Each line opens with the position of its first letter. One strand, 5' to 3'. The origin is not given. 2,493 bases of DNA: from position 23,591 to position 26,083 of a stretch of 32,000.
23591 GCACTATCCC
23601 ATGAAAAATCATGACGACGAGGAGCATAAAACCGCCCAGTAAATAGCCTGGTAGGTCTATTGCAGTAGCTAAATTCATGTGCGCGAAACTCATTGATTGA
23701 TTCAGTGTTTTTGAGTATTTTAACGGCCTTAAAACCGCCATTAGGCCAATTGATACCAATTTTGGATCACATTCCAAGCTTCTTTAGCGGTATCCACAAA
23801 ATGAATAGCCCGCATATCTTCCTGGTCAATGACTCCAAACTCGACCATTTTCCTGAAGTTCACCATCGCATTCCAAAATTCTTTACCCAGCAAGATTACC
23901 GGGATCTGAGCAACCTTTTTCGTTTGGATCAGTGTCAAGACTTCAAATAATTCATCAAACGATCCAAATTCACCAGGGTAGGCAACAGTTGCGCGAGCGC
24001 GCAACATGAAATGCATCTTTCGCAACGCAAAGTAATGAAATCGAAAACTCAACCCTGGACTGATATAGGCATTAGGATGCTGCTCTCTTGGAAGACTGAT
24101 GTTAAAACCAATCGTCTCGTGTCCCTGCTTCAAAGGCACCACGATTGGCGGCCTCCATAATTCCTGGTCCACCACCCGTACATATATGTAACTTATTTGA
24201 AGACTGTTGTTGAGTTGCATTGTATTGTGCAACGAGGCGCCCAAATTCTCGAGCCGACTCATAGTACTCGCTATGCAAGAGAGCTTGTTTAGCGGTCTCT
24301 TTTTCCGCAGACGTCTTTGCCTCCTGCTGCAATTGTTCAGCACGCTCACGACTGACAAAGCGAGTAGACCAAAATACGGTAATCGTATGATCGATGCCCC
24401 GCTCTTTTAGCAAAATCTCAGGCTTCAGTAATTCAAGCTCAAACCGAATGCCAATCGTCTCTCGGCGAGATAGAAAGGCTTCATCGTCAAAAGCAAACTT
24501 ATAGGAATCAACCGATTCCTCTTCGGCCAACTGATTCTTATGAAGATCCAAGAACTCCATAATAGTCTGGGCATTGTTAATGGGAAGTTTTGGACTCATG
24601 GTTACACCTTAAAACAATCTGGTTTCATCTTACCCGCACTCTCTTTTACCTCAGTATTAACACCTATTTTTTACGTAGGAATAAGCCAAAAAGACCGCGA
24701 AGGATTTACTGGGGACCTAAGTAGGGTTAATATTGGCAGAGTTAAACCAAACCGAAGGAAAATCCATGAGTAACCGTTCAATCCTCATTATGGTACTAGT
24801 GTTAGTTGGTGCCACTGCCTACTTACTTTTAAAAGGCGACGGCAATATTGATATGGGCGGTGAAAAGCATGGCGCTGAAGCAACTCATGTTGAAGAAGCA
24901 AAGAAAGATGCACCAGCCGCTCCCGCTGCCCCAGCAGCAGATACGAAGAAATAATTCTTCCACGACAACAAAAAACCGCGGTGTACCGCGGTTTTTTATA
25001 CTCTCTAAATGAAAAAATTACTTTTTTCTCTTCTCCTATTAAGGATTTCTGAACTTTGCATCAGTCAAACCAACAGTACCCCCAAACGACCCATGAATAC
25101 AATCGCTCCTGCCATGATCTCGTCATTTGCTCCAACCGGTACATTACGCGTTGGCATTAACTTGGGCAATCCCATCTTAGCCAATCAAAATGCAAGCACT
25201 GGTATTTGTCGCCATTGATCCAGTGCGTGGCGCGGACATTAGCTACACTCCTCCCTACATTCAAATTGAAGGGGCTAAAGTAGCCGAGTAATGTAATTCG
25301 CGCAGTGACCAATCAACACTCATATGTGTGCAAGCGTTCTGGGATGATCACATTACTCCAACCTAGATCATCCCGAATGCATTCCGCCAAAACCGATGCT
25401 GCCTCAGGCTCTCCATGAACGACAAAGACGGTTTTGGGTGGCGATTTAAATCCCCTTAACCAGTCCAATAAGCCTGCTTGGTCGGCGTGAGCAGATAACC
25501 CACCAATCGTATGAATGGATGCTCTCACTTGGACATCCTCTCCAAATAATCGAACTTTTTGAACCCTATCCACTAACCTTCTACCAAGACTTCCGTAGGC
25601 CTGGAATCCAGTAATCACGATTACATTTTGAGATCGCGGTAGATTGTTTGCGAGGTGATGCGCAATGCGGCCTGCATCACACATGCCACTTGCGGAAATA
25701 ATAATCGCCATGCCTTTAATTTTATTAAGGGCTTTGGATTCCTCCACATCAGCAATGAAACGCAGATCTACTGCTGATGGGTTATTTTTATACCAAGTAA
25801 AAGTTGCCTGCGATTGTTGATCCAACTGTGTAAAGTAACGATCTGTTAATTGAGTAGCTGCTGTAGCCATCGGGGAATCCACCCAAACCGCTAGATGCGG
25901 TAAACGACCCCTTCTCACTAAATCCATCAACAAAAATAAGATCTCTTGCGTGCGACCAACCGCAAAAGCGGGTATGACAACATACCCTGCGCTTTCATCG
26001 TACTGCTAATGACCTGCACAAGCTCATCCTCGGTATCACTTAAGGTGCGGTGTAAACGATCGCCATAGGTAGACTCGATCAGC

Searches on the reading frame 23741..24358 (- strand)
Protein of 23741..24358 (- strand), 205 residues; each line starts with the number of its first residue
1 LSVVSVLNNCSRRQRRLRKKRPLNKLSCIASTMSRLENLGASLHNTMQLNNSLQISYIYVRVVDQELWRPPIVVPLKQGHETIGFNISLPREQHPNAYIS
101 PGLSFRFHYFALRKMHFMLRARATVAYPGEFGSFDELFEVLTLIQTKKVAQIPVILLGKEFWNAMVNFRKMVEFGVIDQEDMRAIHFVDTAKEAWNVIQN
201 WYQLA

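Call 36: search_protein_families(library=pfam, proteins=[window:23741-24358:-], max_evalue=0.001)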
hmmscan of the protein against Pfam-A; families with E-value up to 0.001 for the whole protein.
window:23741-24358:- (205 aa): 1 family
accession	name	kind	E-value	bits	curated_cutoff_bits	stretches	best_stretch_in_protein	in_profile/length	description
PF03641.19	Lysine_decarbox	-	1.1e-24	87.5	27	1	77-196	10-129/131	Possible lysine decarboxylase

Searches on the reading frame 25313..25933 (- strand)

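Call 36: search_protein_families(library=pfam, proteins=[window:25313-25933:-], max_evalue=0.001)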
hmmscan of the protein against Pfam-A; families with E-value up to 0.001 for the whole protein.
window:25313-25933:- (206 aa): 2 families
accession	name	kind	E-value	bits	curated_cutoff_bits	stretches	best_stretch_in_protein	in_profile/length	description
PF10996.14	Beta-Casp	-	2.5e-28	99.5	27.7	1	2-120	8-120/120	Beta-Casp domain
PF07521.17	RMMBL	-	4.3e-21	75.1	21.6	1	133-196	1-62/63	Zn-dependent metallo-hydrolase RNA specificity domain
